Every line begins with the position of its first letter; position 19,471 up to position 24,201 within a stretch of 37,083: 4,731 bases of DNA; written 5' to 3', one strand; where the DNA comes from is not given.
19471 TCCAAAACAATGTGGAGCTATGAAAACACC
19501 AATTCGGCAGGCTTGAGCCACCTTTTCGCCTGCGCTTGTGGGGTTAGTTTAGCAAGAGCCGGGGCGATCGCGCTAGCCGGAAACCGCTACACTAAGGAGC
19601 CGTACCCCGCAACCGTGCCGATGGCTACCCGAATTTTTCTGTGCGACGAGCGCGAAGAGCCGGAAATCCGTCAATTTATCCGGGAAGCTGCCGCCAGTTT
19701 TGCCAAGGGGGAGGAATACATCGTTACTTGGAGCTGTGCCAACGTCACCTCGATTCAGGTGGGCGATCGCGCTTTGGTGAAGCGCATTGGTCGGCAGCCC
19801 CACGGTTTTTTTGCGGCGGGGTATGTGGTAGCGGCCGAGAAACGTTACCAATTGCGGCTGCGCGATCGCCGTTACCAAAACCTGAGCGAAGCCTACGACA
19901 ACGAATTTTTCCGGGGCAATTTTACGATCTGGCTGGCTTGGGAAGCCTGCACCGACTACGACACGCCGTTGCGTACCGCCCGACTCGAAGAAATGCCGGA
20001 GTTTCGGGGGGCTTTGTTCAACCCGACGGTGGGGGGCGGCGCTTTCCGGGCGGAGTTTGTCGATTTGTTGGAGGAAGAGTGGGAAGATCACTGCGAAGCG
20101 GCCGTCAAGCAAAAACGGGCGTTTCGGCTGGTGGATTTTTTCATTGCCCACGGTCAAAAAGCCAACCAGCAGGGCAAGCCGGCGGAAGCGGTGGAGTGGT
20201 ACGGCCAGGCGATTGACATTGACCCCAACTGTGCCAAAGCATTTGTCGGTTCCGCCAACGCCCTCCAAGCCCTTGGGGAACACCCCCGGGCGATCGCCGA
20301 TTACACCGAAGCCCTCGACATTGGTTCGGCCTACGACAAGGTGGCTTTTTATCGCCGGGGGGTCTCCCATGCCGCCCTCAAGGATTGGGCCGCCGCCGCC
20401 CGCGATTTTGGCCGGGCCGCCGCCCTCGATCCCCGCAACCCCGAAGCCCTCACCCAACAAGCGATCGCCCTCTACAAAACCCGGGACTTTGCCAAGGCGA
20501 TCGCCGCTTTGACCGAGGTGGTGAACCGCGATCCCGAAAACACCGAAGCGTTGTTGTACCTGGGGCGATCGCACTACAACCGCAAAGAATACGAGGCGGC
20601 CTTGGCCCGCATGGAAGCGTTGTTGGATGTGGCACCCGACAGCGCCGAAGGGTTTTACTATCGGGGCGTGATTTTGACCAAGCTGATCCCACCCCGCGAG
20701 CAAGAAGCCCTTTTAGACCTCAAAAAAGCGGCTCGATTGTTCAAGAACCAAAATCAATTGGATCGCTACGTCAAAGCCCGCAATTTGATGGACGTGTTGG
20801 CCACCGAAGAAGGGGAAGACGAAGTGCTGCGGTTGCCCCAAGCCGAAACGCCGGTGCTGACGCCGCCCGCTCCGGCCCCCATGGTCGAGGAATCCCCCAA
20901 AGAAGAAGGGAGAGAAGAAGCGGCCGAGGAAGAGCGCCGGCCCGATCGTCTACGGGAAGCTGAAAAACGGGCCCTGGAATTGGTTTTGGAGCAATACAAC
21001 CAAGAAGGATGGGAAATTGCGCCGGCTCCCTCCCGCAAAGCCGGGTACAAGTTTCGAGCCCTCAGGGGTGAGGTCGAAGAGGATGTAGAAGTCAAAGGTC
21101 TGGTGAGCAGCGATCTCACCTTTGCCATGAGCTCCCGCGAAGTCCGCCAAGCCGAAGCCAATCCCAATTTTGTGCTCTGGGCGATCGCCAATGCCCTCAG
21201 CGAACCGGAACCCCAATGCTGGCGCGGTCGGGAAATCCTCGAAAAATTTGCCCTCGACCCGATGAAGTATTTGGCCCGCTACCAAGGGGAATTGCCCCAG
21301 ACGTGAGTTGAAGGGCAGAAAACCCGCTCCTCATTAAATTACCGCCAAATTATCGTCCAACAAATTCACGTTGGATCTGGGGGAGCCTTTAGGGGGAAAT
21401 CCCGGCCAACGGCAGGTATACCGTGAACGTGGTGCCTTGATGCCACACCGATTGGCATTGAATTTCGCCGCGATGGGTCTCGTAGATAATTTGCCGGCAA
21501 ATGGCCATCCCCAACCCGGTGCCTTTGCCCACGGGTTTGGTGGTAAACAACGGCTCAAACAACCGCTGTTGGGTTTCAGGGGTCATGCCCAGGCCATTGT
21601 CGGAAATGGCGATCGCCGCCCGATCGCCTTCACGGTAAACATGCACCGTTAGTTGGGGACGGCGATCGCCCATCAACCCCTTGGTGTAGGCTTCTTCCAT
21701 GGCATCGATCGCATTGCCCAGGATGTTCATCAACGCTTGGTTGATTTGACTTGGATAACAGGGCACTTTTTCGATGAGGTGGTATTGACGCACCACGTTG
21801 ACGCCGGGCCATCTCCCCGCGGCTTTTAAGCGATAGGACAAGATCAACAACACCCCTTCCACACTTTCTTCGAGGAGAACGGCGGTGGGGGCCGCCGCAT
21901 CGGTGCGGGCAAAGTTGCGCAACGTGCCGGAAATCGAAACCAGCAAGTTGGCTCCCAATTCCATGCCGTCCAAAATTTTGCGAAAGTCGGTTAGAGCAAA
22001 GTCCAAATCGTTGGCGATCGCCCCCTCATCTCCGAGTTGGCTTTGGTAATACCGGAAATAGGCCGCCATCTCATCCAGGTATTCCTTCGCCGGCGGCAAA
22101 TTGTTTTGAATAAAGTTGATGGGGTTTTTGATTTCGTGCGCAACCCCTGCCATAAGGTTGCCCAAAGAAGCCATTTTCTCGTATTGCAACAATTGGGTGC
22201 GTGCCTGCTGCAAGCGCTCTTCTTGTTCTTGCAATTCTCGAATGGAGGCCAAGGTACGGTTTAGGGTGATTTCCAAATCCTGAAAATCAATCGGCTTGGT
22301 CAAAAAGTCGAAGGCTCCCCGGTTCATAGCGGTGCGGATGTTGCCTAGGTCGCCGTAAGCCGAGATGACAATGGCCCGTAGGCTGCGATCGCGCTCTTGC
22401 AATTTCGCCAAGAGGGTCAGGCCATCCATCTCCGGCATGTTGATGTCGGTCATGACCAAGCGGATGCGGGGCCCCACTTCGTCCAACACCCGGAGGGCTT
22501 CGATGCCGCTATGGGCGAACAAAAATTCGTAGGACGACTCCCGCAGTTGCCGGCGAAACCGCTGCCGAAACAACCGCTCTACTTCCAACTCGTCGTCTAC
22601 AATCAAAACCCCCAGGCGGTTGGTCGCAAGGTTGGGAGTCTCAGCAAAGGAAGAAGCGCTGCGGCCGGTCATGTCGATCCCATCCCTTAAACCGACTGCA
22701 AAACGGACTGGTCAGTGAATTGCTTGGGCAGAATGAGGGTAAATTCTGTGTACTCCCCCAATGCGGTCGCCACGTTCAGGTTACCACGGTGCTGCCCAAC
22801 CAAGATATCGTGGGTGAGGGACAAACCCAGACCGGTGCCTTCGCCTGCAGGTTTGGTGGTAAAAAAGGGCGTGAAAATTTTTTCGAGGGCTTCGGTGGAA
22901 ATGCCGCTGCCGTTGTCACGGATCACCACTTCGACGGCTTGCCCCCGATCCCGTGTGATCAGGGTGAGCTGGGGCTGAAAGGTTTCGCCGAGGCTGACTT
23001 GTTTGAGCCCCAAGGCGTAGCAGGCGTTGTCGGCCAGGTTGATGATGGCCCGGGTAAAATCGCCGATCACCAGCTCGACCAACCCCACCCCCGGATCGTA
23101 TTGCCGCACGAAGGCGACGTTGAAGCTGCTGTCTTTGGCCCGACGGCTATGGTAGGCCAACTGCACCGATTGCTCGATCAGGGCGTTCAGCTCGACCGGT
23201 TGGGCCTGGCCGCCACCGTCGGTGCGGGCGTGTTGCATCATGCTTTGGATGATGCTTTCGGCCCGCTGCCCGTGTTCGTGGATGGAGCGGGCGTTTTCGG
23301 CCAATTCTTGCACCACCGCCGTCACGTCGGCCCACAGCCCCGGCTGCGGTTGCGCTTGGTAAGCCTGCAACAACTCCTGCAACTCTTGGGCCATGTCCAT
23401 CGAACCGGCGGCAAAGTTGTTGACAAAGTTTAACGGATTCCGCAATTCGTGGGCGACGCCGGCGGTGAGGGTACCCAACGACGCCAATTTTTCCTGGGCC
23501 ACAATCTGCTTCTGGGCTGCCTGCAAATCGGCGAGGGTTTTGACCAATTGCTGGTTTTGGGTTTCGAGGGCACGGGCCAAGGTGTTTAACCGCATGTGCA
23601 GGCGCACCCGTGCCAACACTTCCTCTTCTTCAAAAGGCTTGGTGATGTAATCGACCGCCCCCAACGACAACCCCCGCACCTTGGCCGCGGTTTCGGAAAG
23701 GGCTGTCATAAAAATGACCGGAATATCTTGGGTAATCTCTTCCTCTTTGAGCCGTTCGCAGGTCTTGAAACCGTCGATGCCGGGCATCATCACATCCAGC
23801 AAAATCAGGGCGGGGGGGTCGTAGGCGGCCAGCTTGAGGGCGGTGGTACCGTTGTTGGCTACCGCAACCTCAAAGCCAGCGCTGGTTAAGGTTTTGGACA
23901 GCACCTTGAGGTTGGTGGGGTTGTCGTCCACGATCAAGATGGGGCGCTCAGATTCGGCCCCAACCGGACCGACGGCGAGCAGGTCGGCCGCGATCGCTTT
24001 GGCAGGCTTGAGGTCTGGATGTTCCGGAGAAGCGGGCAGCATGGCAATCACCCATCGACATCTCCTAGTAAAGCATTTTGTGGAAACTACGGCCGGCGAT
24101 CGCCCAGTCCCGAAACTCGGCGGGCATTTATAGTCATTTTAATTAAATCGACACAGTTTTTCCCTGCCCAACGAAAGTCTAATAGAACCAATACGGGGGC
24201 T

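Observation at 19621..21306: PUA/EVE-like + TPR + DUF3883-type fusion protein: candidate single-gene nucleic-acid surveillance or defence factor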

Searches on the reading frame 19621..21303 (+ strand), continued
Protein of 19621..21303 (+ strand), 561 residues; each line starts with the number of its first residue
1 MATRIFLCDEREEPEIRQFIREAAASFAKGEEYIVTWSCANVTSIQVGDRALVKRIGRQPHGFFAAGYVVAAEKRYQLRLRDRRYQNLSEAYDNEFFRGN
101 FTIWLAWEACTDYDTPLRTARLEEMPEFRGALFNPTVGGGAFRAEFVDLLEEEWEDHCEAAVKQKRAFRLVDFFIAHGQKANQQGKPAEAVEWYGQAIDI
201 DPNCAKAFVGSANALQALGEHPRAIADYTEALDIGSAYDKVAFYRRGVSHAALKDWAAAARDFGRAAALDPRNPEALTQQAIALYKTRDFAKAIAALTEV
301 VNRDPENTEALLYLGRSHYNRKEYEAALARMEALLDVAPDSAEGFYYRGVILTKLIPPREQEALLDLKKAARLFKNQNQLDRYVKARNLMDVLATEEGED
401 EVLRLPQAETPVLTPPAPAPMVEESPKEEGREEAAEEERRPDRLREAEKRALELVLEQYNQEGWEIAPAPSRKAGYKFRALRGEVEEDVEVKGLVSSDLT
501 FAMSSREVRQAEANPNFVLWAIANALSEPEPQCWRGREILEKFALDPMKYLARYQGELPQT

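Call 63: find_encoding_contigs(protein=P0002, flank=6000, max_places=2)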
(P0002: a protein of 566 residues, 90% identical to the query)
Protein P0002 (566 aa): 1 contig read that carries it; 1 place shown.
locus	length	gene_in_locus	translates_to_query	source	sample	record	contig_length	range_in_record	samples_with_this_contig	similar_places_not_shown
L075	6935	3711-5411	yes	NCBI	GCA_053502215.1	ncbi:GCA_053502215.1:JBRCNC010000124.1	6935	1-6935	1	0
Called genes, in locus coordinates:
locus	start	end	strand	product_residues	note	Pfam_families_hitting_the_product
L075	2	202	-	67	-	?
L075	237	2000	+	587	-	PF11074:DUF2779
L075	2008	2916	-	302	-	PF05050:Methyltransf_21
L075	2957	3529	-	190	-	-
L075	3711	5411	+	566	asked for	PF13181:TPR_8 (faint), PF00515:TPR_1 (faint), PF13414:TPR_11 (weak), PF23914:TPR_CcmH_CycH, PF12895:ANAPC3 (weak), PF13432:TPR_16, PF14559:TPR_19, PF13020:NOV_C (weak), +8 more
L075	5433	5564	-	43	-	-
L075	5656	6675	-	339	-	PF07478:Dala_Dala_lig_C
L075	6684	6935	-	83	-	?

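Call 76: search_dna_similar(query=window:19621-21303:+, collection=plasmids, mode=protein, max_evalue=0.001, max_rows=15)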
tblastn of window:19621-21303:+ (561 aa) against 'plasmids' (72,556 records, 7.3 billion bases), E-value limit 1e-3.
Records with a match: 60; places in all: 109; records where one place covers at least 80% of the query: 0.
Best place of each record, by identity: <60% 60.
By first word of the organism name: Nostoc 13; Streptomyces 7; Tolypothrix 5; Planktothrix 5; Acaryochloris 4; Leptolyngbya 3; Gloeothece 3; Pseudanabaena 2; Calothrix 2; Microchaete 2; and 13 more.
By predicted mobility (MOB-suite, as given by PLSDB): non-mobilizable 36; conjugative 13; mobilizable 11.
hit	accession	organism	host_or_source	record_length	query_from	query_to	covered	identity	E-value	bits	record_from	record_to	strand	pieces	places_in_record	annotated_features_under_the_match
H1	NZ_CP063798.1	Tolypothrix sp. PCC 7712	Soil sample,soil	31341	1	553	57%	41.3%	5e-38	249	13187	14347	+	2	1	DUF3883 domain-containing protein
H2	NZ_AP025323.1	Fulvitalea axinellae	-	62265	96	381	51%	24.3%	6e-4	50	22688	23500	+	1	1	tetratricopeptide repeat protein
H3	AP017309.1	Leptolyngbya sp. NIES-3755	-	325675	174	383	37%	31.9%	2e-13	82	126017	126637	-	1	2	TPR repeat protein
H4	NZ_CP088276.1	Phyllobacterium sp. T1293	Melilotus albus,Cell culture,root nodule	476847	153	373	39%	29.4%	2e-6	59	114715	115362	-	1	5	tetratricopeptide repeat protein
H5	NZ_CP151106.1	Nostoc sp. UHCC 0302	isolated culture,lake sediment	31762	185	385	36%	32.3%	1e-15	88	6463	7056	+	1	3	tetratricopeptide repeat protein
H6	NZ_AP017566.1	Pseudanabaena sp. ABRG5-3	-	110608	156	405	45%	25.9%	1e-4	53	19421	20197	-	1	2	tetratricopeptide repeat protein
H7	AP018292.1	Calothrix sp. NIES-4105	-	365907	87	357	48%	23.8%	1e-4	53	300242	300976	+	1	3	serine/threonine protein kinase containing TPR domain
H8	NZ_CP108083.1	Streptomyces sp. NBC_00257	-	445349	174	372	35%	31.3%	4e-6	58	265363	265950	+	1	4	ATP-binding protein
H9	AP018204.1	Leptolyngbya boryana NIES-2135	-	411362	174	383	37%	29.5%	1e-10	72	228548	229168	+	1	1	TPR repeat protein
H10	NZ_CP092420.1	Leptolyngbya boryana IU 594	-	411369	174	383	37%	29.5%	1e-10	72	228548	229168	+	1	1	tetratricopeptide repeat protein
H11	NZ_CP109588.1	Streptomyces sp. NBC_01362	-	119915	178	372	35%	31.5%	3e-5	55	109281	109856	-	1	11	tetratricopeptide repeat protein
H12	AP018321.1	Nostoc sp. HK-01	-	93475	149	401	45%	24.1%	2e-5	56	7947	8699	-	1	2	TPR repeat protein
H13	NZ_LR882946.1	Planktothrix agardhii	-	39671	150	367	39%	28.0%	5e-7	61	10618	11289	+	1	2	tetratricopeptide repeat protein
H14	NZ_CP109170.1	Streptomyces sp. NBC_01724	-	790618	174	370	35%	31.0%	1e-6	59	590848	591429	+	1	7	tetratricopeptide repeat protein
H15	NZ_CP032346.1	Azospirillum brasilense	soil sample,Agricultural field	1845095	183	392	37%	29.0%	4e-4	51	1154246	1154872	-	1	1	record has no annotation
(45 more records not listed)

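Call 78: get_annotated_region(hit=H1, flank=7000)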
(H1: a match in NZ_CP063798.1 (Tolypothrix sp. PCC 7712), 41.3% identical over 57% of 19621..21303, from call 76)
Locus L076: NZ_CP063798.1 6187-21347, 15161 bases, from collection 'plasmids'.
description: Tolypothrix sp. PCC 7712 plasmid unnamed13, complete sequence
organism: Tolypothrix sp. PCC 7712 (NCBI taxid 2596898)
taxonomy: Bacteria; Cyanobacteriota; Cyanophyceae; Nostocales; Tolypothrichaceae; Tolypothrix; Tolypothrix sp. PCC 7712
host: -; source: Soil sample,soil; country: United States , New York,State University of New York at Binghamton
typing (MOB-suite, as given by PLSDB): mobilizable; relaxase MOBP
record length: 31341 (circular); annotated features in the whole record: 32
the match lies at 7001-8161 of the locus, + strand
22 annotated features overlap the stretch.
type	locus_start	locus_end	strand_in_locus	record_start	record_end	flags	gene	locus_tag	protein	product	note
CDS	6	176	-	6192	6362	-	-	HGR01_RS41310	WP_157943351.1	plasmid partition protein ParG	-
CDS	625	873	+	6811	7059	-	-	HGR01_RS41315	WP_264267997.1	hypothetical protein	-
CDS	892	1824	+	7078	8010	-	parM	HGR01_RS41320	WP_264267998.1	plasmid segregation protein ParM domain-containing protein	-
CDS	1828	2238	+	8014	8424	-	-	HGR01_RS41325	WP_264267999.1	hypothetical protein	-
CDS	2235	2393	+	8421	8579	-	-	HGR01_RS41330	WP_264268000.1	hypothetical protein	-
CDS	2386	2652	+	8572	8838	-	-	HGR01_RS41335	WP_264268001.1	hypothetical protein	-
CDS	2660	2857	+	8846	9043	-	-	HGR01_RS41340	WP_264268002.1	hypothetical protein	-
CDS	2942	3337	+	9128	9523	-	-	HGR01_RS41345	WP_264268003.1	hypothetical protein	-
CDS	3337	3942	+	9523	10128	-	-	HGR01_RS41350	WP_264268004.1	hypothetical protein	-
CDS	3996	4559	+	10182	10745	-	-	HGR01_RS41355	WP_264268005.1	hypothetical protein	-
CDS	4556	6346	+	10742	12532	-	-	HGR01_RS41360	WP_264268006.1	hypothetical protein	-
CDS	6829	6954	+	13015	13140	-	-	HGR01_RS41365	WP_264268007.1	hypothetical protein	-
CDS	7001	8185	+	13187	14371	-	-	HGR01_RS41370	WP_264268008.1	DUF3883 domain-containing protein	-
CDS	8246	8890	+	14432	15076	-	-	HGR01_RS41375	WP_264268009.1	site-specific integrase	GO:0015074 - DNA integration [Evidence IEA]; GO:0006310 - DNA recombination [Evidence IEA]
CDS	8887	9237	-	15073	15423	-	-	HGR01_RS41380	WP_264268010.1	hypothetical protein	-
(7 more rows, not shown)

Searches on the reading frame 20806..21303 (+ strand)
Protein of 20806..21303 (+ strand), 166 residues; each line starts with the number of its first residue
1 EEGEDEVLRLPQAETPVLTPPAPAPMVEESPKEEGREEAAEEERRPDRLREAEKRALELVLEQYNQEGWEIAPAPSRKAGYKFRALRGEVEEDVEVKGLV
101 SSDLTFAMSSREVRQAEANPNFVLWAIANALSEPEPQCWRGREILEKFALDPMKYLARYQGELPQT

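Call 7: search_protein_families(library=pfam, proteins=[window:20806-21303:+], max_evalue=10)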
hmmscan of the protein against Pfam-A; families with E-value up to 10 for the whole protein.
seq(166 aa): 2 families
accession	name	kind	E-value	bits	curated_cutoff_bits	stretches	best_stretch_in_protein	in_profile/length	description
PF13020.12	NOV_C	-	3.4e-08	33.9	22.1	1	52-137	1-89/91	Protein NO VEIN, C-terminal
PF18743.7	AHJR-like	-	0.097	12.7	26.1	1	51-79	7-35/123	REase_AHJR-like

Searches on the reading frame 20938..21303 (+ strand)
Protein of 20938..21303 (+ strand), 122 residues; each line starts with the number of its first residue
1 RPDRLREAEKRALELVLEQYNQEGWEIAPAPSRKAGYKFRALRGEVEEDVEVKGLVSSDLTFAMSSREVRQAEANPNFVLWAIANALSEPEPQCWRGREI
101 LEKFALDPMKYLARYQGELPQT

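Call 41: search_solved_structures(query=A4, max_evalue=10, show_alignments=3)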
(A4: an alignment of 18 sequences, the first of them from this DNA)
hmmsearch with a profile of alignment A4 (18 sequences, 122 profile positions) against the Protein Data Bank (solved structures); distinct sequences matched with E-value up to 10: 0.

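Call 58: predict_structure(alignment_id=A4)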
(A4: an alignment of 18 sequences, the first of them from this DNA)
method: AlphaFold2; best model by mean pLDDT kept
length: 122 residues; sequences in the alignment: 18
mean_pLDDT: 92.3   pTM: 0.82
mean pLDDT of the five models: 92.3, 92.2, 92.0, 91.8, 91.6
residues with pLDDT >= 90: 101; 70-90: 12; 50-70: 9; < 50: 0
segments of 3 or more residues with pLDDT < 50: none
pLDDT, mean of each block of 10 residues (from residue 1): 90 98 98 95 98 97 94 98 97 98 84 69 57
secondary structure, 60 per line:
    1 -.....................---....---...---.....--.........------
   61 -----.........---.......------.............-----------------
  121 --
elements in order: H2-22 E26-29 E39-43 E46-54 H66-74 E78-84 E91-96 H97-103

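Call 64: fold_search(model_id=the predicted structure, library=pdb)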
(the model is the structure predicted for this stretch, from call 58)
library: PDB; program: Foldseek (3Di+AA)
matches with E <= 10: 374; with E <= 0.001: 0
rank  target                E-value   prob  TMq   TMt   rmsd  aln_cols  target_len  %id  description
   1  2ost_D                1.0e-02  0.99  0.52  0.48  10.3       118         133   11  The structure of a bacterial homing endonuclease : I-Ssp6803I (released 2007-03-20)
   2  2ost_C                1.5e-02  1.00  0.55  0.50  12.9       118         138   12  The structure of a bacterial homing endonuclease : I-Ssp6803I (released 2007-03-20)
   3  1gef_A                2.0e-02  0.97  0.47  0.48  10.6       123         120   14  Crystal structure of the archaeal holliday junction resolvase HJC (released 2001-03-21)
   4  1gef_B                2.8e-02  0.97  0.45  0.47   5.8        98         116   12  Crystal structure of the archaeal holliday junction resolvase HJC (released 2001-03-21)
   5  2cv8_B                2.8e-02  0.92  0.41  0.30   4.8        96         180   17  Crystal structure of tRNA-intron endonuclease from Sulfolobus tokodaii (released 2005-12-01)
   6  3fov                  3.9e-02  0.69  0.37  0.43   6.3       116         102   19  Crystal structure of protein RPA0323 of unknown function from Rhodopseudomonas palustris (released 2009-01-13)
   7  2eo0_A                4.1e-02  0.97  0.46  0.44   3.6        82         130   12  Crystal Structure of Holliday Junction Resolvase ST1444 (released 2007-10-02)
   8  1gef_E                4.1e-02  0.89  0.41  0.44   8.6       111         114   13  Crystal structure of the archaeal holliday junction resolvase HJC (released 2001-03-21)
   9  1ob8_B                5.0e-02  0.82  0.43  0.41  11.9       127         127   14  Holliday Junction Resolving Enzyme (released 2004-10-15)
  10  2cv8_A                6.1e-02  0.92  0.44  0.35   4.1        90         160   16  Crystal structure of tRNA-intron endonuclease from Sulfolobus tokodaii (released 2005-12-01)
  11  1ob8_A                6.5e-02  0.84  0.43  0.43   9.5       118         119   14  Holliday Junction Resolving Enzyme (released 2004-10-15)
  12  9jsz_B                7.9e-02  0.97  0.55  0.19   3.9       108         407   12  active NbaSPARDA complexes (released 2025-04-02)
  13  2ost_B                7.9e-02  0.96  0.57  0.48  10.4       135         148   10  The structure of a bacterial homing endonuclease : I-Ssp6803I (released 2007-03-20)
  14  2zyz_B                7.9e-02  0.77  0.39  0.28   5.0        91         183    9  Pyrobaculum aerophilum splicing endonuclease (released 2009-06-23)
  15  9vx6_P                9.0e-02  0.97  0.54  0.20   3.6       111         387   12  Helical structure of gRNA-tDNA SPARDA complex (released 2026-01-14)
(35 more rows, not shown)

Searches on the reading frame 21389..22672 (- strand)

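Call 17: search_protein_families(library=pfam, proteins=[window:21389-22672:-], max_evalue=0.001)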
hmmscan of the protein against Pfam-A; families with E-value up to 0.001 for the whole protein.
window:21389-22672:- (427 aa): 3 families
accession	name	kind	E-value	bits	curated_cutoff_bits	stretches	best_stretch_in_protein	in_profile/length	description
PF02518.31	HATPase_c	-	8.2e-24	84.6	26.4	1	307-423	3-110/111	Histidine kinase-, DNA gyrase B-, and HSP90-like ATPase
PF00072.30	Response_reg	-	1.1e-21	77.6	30.2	1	22-134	1-107/111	Response regulator receiver domain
PF00512.31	HisKA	-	5.8e-05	23.5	26.9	0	170-193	2-25/66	His Kinase A (phospho-acceptor) domain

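Call 61: search_protein_families(library=padloc, proteins=[window:21389-22672:-], max_evalue=0.001)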
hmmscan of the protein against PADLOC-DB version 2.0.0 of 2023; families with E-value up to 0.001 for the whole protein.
window:21389-22672:- (427 aa): 0 families

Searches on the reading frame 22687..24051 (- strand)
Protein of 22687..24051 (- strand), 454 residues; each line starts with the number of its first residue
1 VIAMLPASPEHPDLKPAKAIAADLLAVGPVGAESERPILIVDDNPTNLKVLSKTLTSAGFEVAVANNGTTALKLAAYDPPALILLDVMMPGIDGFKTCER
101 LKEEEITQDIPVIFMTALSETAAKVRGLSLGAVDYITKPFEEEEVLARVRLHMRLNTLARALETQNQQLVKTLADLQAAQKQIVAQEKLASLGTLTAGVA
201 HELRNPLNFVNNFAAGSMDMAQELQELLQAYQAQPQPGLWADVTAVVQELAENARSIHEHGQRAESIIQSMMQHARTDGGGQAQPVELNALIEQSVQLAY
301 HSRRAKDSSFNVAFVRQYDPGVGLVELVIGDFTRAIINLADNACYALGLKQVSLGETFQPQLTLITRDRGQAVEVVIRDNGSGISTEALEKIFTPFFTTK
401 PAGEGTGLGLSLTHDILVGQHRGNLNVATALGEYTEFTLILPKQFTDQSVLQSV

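Call 17: search_protein_families(library=pfam, proteins=[window:22687-24051:-], max_evalue=0.001)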
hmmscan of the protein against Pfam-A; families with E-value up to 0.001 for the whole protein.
window:22687-24051:- (454 aa): 3 families
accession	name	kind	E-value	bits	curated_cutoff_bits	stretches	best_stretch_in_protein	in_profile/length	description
PF00072.30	Response_reg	-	7.5e-31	107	30.2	1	38-150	1-111/111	Response regulator receiver domain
PF02518.31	HATPase_c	-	2.4e-18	67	26.4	1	332-443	6-109/111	Histidine kinase-, DNA gyrase B-, and HSP90-like ATPase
PF00512.31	HisKA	-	2.9e-07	30.9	26.9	1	192-229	2-41/66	His Kinase A (phospho-acceptor) domain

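Call 61: search_protein_families(library=padloc, proteins=[window:22687-24051:-], max_evalue=0.001)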
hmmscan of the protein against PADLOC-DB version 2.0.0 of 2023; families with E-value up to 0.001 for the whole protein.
window:22687-24051:- (454 aa): 2 families
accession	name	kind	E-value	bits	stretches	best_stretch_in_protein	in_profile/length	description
PDLC04055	PD-T4-6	-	4.6e-06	23.7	1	31-124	361-454/496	-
PDLC00405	SduA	-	0.00091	16.8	0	36-95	7-66/323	DUF4263 domain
